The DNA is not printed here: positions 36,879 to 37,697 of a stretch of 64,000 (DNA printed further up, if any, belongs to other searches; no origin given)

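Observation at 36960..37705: G9 homopolymer (after GT3) in the promoter of a compositionally atypical ORFan wedged against tRNA-Ser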

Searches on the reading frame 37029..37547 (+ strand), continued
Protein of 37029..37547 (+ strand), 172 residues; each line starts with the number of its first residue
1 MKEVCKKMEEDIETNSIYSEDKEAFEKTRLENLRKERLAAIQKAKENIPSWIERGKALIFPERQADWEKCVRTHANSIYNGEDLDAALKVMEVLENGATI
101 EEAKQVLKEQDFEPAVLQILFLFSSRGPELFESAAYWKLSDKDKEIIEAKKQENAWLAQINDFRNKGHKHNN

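Call 45: search_protein_families(library=pfam, proteins=[P0007, P0014, L012:4661-5599:+, L003:6561-8465:+, L003:5082-5711:+, L003:3385-4935:-], max_evalue=0.1)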
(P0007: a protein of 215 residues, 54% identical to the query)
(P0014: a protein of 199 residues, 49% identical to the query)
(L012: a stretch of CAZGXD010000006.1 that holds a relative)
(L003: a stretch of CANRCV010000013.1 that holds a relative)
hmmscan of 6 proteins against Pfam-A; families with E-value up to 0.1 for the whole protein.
P0007 (215 aa): 2 families
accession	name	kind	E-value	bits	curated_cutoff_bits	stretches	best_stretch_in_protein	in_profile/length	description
PF24923.1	ATP-grasp_IQCH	-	0.0023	17.8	27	1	38-111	57-134/266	IQCH-like, ATP-grasp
PF25185.1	Tad3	-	0.046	13.9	27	1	140-163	32-55/119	Type I Thoeris inhibitor Tad3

P0014 (199 aa): 0 families

L012:4661-5599:+ (312 aa): 2 families
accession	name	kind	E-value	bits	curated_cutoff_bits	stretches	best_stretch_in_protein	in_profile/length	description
PF13091.12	PLDc_2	-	0.05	13.9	27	0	105-153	21-70/132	PLD-like domain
PF24923.1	ATP-grasp_IQCH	-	0.073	12.9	27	0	140-209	66-134/266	IQCH-like, ATP-grasp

L003:6561-8465:+ (634 aa): 2 families
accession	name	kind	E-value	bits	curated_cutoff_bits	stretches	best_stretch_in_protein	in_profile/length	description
PF14296.11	O-ag_pol_Wzy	-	0.029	13.5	26.6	1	21-104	244-326/468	O-antigen polysaccharide polymerase Wzy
PF17870.6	Insulin_TMD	-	0.059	13.9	33.4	0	19-55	4-41/47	Insulin receptor trans-membrane segment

L003:5082-5711:+ (209 aa): 2 families
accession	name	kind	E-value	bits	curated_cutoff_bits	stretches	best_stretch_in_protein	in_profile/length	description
PF15284.11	PAGK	-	0.013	15.9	22.8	1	1-38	1-37/64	Phage-encoded virulence factor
PF17957.7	Big_7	-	0.08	14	24.1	1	94-139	4-44/70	Bacterial Ig domain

L003:3385-4935:- (516 aa): 1 family
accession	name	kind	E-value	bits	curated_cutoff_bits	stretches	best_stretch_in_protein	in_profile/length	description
PF04203.18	Sortase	-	8.2e-13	48.6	26.6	1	349-513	1-124/125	Sortase domain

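Call 46: search_protein_representatives(alignment_id=A3)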
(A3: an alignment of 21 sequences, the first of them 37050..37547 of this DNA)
Query: 21 sequences, 214 profile positions. Proteins with E-value up to 0.001 (for the whole library): 1319; up to 1e-10: 786; up to 1e-30: 209. The best 150 are listed.
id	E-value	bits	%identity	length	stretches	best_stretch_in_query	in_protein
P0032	2.6e-282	945.5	-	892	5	4-209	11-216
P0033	2.6e-154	527.2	-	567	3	3-208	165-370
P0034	1.7e-153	524.6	-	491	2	7-208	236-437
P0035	7.3e-145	496.3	-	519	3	5-204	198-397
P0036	1.0e-142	489.3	-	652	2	5-208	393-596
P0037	4.0e-122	422.0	-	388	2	6-209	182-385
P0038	7.6e-109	378.6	-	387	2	7-206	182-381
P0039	4.1e-92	323.9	-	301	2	3-208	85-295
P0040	2.0e-86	305.4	-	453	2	11-207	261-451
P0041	1.4e-82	292.8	-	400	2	75-192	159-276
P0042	7.3e-82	290.4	-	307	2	7-207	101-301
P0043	6.5e-81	287.3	-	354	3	8-208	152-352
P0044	3.2e-77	275.3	-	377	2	5-205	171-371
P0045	3.7e-74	265.3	-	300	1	4-209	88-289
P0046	1.6e-71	256.7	-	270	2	3-188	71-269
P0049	3.8e-69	248.9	-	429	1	10-208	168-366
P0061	1.2e-59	217.8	-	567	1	8-210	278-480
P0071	1.2e-54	201.5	-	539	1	3-212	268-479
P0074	6.6e-54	199.1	-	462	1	5-206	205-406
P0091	7.6e-49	182.5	-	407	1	13-198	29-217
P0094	9.1e-48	179.0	-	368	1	12-209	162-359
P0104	5.2e-46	173.3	-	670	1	6-204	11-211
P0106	2.0e-45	171.3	-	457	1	10-205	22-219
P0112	8.9e-45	169.2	-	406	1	12-210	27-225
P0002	2.1e-38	148.4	-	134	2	132-213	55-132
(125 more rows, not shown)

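Call 47: fold_search(model_id=the predicted structure, library=viral)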
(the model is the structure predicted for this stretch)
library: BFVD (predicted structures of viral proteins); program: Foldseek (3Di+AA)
matches with E <= 10: 72; with E <= 0.001: 0
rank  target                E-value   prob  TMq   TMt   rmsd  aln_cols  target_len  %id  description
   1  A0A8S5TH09            7.0e-01  0.11  0.21  0.07  18.2       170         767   25  Uncharacterized protein [Myoviridae sp. ctIty1]
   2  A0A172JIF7            7.9e-01  0.14  0.20  0.26  18.1       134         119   16  Uncharacterized protein [Bacillus phage AR9]
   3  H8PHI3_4              8.8e-01  0.13  0.22  0.04  19.6       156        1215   13  Replicase polyprotein 1a [Fathead minnow nidovirus]
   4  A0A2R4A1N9            9.3e-01  0.13  0.24  0.25  19.0       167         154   11  (no name in the UniProt tables at hand)
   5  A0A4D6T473            1.7e+00  0.08  0.19  0.20  13.7       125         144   19  (no name in the UniProt tables at hand)
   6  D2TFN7                2.3e+00  0.13  0.27  0.30  11.5       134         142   19  (no name in the UniProt tables at hand)
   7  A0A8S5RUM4            2.6e+00  0.16  0.22  0.37  10.7        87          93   18  (no name in the UniProt tables at hand)
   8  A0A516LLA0            2.6e+00  0.08  0.26  0.08  21.1       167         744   16  (no name in the UniProt tables at hand)
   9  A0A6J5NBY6            3.0e+00  0.09  0.27  0.14  21.0       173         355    9  Uncharacterized protein [uncultured Caudovirales phage]
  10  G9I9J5                3.2e+00  0.06  0.23  0.13  23.8       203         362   13  (no name in the UniProt tables at hand)
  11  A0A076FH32            3.4e+00  0.06  0.22  0.20  18.4       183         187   11  DUF5904 domain-containing protein [Aureococcus anophagefferens virus]
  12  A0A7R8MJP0            3.6e+00  0.06  0.25  0.18  10.4       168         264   14  Uncharacterized protein [Klebsiella phage vB_KvM-Eowyn]
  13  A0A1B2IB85            4.0e+00  0.04  0.21  0.21  14.6       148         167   11  (no name in the UniProt tables at hand)
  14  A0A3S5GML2            4.3e+00  0.04  0.21  0.16  16.2       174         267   15  (no name in the UniProt tables at hand)
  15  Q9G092                4.3e+00  0.04  0.20  0.22  19.0       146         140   14  Orf4 [Leptospira phage LE1]
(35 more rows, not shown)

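Call 48: search_protein_families(library=pfam, proteins=[P0036, P0049, P0061, P0071, P0074, P0104, P0106, P0091, P0112, P0094], max_evalue=0.01)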
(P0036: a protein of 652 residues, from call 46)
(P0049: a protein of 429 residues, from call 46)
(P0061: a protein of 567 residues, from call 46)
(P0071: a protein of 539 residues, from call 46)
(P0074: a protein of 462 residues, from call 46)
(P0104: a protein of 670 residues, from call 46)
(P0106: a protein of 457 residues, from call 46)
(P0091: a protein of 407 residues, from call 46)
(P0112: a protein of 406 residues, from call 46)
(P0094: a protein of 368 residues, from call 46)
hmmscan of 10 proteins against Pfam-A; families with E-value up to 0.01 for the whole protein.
P0036 (652 aa): 1 family
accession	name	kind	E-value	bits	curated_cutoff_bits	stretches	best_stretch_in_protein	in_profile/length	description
PF25185.1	Tad3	-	0.00037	20.7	27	0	529-551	33-55/119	Type I Thoeris inhibitor Tad3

P0049 (429 aa): 0 families

P0061 (567 aa): 0 families

P0071 (539 aa): 0 families

P0074 (462 aa): 0 families

P0104 (670 aa): 0 families

P0106 (457 aa): 1 family
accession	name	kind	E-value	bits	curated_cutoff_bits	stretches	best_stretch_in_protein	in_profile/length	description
PF05938.17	Self-incomp_S1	-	0.008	17.2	24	0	6-88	4-85/104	Plant self-incompatibility protein S1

P0091 (407 aa): 0 families

P0112 (406 aa): 0 families

P0094 (368 aa): 0 families

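Call 49: search_dna_similar(query=P0007, collection=phages, mode=protein, max_evalue=0.001, max_rows=25)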
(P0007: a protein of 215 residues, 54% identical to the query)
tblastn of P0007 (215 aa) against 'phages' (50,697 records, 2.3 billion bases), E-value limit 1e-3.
Records with a match: 2; places in all: 2; records where one place covers at least 80% of the query: 0.
Best place of each record, by identity: <60% 2.
By first word of the organism name: Bacteriophage 2.
By host as written in the record: - 2.
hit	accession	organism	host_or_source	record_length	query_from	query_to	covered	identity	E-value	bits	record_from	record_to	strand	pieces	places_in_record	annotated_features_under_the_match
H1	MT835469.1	Bacteriophage sp.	human fecal samples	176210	9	176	78%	35.1%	3e-25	108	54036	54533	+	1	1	record has no annotation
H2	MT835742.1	Bacteriophage sp.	human fecal samples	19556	3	173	80%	34.1%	2e-19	92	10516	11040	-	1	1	record has no annotation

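Call 50: search_dna_similar(query=P0007, collection=plasmids, mode=protein, max_evalue=0.001, max_rows=25)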
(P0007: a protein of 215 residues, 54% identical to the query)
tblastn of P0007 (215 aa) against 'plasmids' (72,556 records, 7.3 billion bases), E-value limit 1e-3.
Records with a match: 8; places in all: 8; records where one place covers at least 80% of the query: 3.
Best place of each record, by identity: <60% 8.
By first word of the organism name: Lysinibacillus 3; Clostridium 3; Paenibacillus 2.
By predicted mobility (MOB-suite, as given by PLSDB): non-mobilizable 8.
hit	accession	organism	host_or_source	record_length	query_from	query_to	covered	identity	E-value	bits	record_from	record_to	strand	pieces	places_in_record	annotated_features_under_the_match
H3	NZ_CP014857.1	Lysinibacillus sphaericus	-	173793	4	175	80%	39.2%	7e-28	117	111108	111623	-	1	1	hypothetical protein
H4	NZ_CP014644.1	Lysinibacillus sphaericus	Phyllophaga sp.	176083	4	175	80%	39.2%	7e-28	117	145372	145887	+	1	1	hypothetical protein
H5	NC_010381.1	Lysinibacillus sphaericus C3-41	-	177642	4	175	80%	39.2%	7e-28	117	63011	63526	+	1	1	hypothetical protein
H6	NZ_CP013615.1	Clostridium perfringens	canine,Pure culture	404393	3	173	80%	35.1%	3e-26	112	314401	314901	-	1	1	hypothetical protein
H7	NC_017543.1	Paenibacillus polymyxa M1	-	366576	4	159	73%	35.9%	3e-13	75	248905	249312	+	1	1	hypothetical protein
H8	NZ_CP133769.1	Paenibacillus polymyxa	soybean,single cell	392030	4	159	73%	35.9%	3e-13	75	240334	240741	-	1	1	hypothetical protein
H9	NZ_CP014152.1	Clostridium botulinum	Microbial isolate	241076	4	96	43%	39.8%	3e-9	63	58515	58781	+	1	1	hypothetical protein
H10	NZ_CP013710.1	Clostridium botulinum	Microbial isolate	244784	4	96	43%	39.8%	3e-9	63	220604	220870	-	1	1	hypothetical protein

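Call 51: get_annotated_region(hit=H5, flank=5000)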
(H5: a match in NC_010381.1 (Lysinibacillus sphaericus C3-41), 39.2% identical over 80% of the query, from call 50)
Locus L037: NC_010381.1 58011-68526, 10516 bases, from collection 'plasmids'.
description: Lysinibacillus sphaericus C3-41 plasmid pBsph, complete sequence
organism: Lysinibacillus sphaericus C3-41 (NCBI taxid 444177)
taxonomy: Bacteria; Bacillota; Bacilli; Bacillales; Bacillaceae; Lysinibacillus; Lysinibacillus sphaericus; Lysinibacillus sphaericus C3-41
host: -; source: -; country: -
typing (MOB-suite, as given by PLSDB): non-mobilizable; replicon rep_cluster_405
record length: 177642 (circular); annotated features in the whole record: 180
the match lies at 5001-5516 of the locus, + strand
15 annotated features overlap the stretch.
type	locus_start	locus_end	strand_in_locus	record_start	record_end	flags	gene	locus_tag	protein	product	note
CDS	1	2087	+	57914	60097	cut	-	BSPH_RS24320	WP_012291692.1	peptidoglycan DD-metalloendopeptidase family protein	-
CDS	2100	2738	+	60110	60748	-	-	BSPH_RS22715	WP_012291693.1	hypothetical protein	-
CDS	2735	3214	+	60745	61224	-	-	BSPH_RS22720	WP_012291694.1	hypothetical protein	-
CDS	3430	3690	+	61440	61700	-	-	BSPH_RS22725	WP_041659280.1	hypothetical protein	-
CDS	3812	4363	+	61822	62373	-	-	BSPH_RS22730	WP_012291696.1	hypothetical protein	-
CDS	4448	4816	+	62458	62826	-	-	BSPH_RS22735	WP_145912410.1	hypothetical protein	-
CDS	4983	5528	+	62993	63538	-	-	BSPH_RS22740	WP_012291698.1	hypothetical protein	-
CDS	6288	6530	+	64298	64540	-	-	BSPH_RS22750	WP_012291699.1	hypothetical protein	-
CDS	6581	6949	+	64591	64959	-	-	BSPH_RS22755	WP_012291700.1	hypothetical protein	-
CDS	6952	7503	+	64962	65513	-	-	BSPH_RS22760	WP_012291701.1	hypothetical protein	-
CDS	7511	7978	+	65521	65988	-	-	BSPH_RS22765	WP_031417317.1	hypothetical protein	-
CDS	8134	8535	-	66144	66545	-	-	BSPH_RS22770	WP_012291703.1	hypothetical protein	-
CDS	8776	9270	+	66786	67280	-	-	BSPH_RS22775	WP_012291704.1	hypothetical protein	-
CDS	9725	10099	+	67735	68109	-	-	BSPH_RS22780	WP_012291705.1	hypothetical protein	-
CDS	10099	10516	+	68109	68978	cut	-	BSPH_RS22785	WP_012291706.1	hypothetical protein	-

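Call 52: get_annotated_region(hit=H6, flank=5000)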
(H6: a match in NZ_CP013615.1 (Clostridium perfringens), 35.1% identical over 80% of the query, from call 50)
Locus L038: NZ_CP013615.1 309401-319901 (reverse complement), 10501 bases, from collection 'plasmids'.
description: Clostridium perfringens strain JP838 plasmid pJFP838A, complete sequence
organism: Clostridium perfringens (NCBI taxid 1502)
taxonomy: Bacteria; Bacillota; Clostridia; Eubacteriales; Clostridiaceae; Clostridium; Clostridium perfringens
host: -; source: canine,Pure culture; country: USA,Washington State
typing (MOB-suite, as given by PLSDB): non-mobilizable
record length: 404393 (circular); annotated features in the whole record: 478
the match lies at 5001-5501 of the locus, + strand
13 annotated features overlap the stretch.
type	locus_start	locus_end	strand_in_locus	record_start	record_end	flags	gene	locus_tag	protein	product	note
CDS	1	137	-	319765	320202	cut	-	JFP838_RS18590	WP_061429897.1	hypothetical protein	-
CDS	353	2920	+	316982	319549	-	-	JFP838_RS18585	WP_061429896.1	AAA family ATPase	-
CDS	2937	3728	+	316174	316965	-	-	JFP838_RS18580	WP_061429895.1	hypothetical protein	-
CDS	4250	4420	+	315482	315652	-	-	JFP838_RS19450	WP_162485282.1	hypothetical protein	-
CDS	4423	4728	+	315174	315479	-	-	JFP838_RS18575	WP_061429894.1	hypothetical protein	-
CDS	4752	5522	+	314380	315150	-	-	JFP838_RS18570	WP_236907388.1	hypothetical protein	-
CDS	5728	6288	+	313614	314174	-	-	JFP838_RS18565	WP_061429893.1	MT-A70 family methyltransferase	-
CDS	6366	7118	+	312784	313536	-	-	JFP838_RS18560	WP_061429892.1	hypothetical protein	-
CDS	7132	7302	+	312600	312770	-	-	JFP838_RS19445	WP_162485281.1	hypothetical protein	-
CDS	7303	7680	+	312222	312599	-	-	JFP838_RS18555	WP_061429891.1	hypothetical protein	-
CDS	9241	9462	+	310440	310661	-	-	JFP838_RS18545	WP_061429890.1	hypothetical protein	-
CDS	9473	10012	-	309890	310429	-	-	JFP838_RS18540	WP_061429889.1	hypothetical protein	-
CDS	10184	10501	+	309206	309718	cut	-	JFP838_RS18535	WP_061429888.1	sugar-phospahte nucleotidyltransferase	-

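Call 53: find_related_loci(query=A3, collection=metagenome_contigs, flank=4000)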
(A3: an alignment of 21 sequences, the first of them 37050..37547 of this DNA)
Query A3 (165 aa) in metagenome_contigs; peptide patterns used: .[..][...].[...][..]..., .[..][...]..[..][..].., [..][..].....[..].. (x = any residue, [..] = any of these).
468 stretches matched a pattern; 14 encode a relative of the query (tblastn E <= 1e-3); 14 distinct loci.
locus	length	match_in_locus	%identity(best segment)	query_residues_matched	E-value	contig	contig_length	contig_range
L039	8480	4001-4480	49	10-162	9e-44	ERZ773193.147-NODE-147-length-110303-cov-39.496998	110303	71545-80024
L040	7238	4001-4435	51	22-163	3e-43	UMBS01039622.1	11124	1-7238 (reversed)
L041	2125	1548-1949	53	33-162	8e-43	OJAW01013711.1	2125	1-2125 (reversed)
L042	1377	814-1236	49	24-160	1e-41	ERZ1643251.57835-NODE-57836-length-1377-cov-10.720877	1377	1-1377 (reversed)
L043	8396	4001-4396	51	35-162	7e-37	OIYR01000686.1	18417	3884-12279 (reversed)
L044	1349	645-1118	44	4-150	1e-37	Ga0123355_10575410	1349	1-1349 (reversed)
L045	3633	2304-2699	51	35-162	1e-36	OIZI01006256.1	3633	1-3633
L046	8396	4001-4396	50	35-162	5e-36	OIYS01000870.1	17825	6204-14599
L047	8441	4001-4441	44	24-163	1e-34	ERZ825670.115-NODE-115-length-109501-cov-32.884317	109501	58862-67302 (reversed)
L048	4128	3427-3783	50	41-155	4e-34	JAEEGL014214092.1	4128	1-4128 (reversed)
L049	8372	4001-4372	44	34-153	5e-30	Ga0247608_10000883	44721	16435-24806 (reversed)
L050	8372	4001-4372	44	34-153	5e-30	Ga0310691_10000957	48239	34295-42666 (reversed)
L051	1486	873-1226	45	40-153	1e-28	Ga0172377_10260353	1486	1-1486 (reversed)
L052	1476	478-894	41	35-162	2e-26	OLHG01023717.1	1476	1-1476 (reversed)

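Call 54: find_related_loci(query=A3, collection=viral_contigs, flank=4000)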
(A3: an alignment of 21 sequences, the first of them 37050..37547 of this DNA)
Query A3 (165 aa) in viral_contigs; peptide patterns used: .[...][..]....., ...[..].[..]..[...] (x = any residue, [..] = any of these).
37 stretches matched a pattern; 1 encode a relative of the query (tblastn E <= 1e-3); 1 distinct loci.
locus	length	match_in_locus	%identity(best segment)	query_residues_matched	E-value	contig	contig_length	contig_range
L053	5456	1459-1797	31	24-128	7e-12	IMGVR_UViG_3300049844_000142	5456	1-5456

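Call 75: find_encoding_contigs(protein=P0005, flank=1500, max_places=4)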
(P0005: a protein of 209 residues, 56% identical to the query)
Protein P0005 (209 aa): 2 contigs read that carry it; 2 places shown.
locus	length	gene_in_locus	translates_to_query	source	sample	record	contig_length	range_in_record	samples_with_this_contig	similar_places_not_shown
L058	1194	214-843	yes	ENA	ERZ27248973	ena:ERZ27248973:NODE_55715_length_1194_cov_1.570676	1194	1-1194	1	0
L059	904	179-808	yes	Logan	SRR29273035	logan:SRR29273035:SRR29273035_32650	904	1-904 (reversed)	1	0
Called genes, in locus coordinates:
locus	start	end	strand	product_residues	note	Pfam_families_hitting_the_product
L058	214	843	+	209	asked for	-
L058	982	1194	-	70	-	?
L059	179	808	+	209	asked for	-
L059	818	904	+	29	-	?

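Call 76: find_encoding_contigs(protein=P0004, flank=1500, max_places=4)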
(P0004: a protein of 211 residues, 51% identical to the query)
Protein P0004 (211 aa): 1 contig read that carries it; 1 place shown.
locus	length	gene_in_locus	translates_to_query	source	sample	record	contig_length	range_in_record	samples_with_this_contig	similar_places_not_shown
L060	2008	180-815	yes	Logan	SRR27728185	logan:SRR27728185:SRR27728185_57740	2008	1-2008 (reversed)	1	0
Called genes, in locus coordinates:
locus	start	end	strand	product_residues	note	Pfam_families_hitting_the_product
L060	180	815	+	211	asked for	-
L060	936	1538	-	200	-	-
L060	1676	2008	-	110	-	?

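Call 85: predict_structure(alignment_id=A5)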
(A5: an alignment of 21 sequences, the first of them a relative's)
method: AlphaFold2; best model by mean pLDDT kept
length: 215 residues; sequences in the alignment: 21
mean_pLDDT: 91.5   pTM: 0.73
mean pLDDT of the five models: 91.5, 91.2, 91.1, 90.8, 90.5
residues with pLDDT >= 90: 178; 70-90: 24; 50-70: 11; < 50: 2
segments of 3 or more residues with pLDDT < 50: none
pLDDT, mean of each block of 10 residues (from residue 1): 85 94 95 94 95 94 94 93 96 97 98 92 94 96 86 78 96 91 95 97 80 53
secondary structure, 60 per line:
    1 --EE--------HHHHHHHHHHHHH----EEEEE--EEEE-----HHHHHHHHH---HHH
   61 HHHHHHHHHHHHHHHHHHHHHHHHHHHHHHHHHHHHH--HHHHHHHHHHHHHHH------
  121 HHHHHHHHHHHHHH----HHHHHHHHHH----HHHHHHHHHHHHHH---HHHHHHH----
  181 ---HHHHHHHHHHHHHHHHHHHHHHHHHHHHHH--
elements in order: H13-25 E30-34 E37-40 H46-54 H58-97 H100-114 H121-134 H139-148 H153-166 H170-176 H184-213

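Call 89: fold_search(model_id=the predicted structure, library=pdb)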
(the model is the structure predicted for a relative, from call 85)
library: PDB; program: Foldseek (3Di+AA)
matches with E <= 10: 88; with E <= 0.001: 0
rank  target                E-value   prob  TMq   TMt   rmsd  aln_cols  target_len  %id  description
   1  3id6_A                2.1e+00  0.05  0.18  0.16  19.9       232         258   10  Crystal structure of Sulfolobus solfataricus Nop5 (1-262) and fibrillarin complex (released 2009-08-25)
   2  4ylf_C                2.8e+00  0.21  0.16  0.14   5.6        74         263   11  Insights into flavin-based electron bifurcation via the NADH-dependent reduced ferredoxin-NADP oxidoreductase structur (released 2015-07-08)
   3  9nge_A                2.8e+00  0.05  0.15  0.19  15.9       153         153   11  The ubiquitin-associated domain of human thirty-eight negative kinase-1 rigidly fused to a double trigger variant of t (released 2025-03-26)
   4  8e0n_F                3.2e+00  0.06  0.18  0.22  19.7       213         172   12  Homotrimeric variant of tcTRP9, BGL18 (released 2023-04-12)
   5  1n4m_A                3.2e+00  0.04  0.18  0.12  19.1       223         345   15  Structure of Rb tumor suppressor bound to the transactivation domain of E2F-2 (released 2003-01-07)
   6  9k8b                  3.4e+00  0.08  0.21  0.21  10.9       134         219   16  Cryo-EM structure of monomer of designed zinc-induced tetrahedron Cage-t32-Zn1-HEHE-34 (released 2025-10-29)
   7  6hcd_B                3.6e+00  0.13  0.11  0.17   4.4        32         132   16  Structure of universal stress protein from Archaeoglobus fulgidus (released 2018-08-29)
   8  4etr_B                3.6e+00  0.07  0.18  0.29  14.2       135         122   11  X-ray structure of PA2169 from Pseudomonas aeruginosa (released 2013-01-09)
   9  4dcn_C                3.8e+00  0.02  0.12  0.14  27.4       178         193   11  Crystal Structure Analysis of the Arfaptin2 BAR domain in Complex with ARL1 (released 2012-06-13)
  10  4ylf_A                4.0e+00  0.20  0.17  0.14   5.9        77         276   12  Insights into flavin-based electron bifurcation via the NADH-dependent reduced ferredoxin-NADP oxidoreductase structur (released 2015-07-08)
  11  9i1r_C                4.0e+00  0.05  0.20  0.23  17.3       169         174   12  Structure of the bicylindrical allophycocyanin core expressed during far-red light photoacclimation (FaRLiP) (released 2025-07-02)
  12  9g8r_B                4.2e+00  0.04  0.20  0.06  16.8       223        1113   14  human SKI7-SKI238 complex in the open state (released 2024-10-16)
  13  2xz1_B                4.5e+00  0.03  0.16  0.11  14.3       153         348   10  The Structure of the 2:2 (Fully Occupied) Complex Between Stearoyl Acyl Carrier Protein Desaturase from Ricinus Commun (released 2011-09-07)
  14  7lo5_B                4.5e+00  0.01  0.13  0.06  18.6       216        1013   12  cryoEM structure DrdV-DNA complex (released 2021-03-17)
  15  3mtt                  4.7e+00  0.03  0.14  0.17  22.8       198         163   14  Crystal structure of iSH2 domain of human p85beta, Northeast Structural Genomics Consortium Target HR5531C (released 2010-05-19)
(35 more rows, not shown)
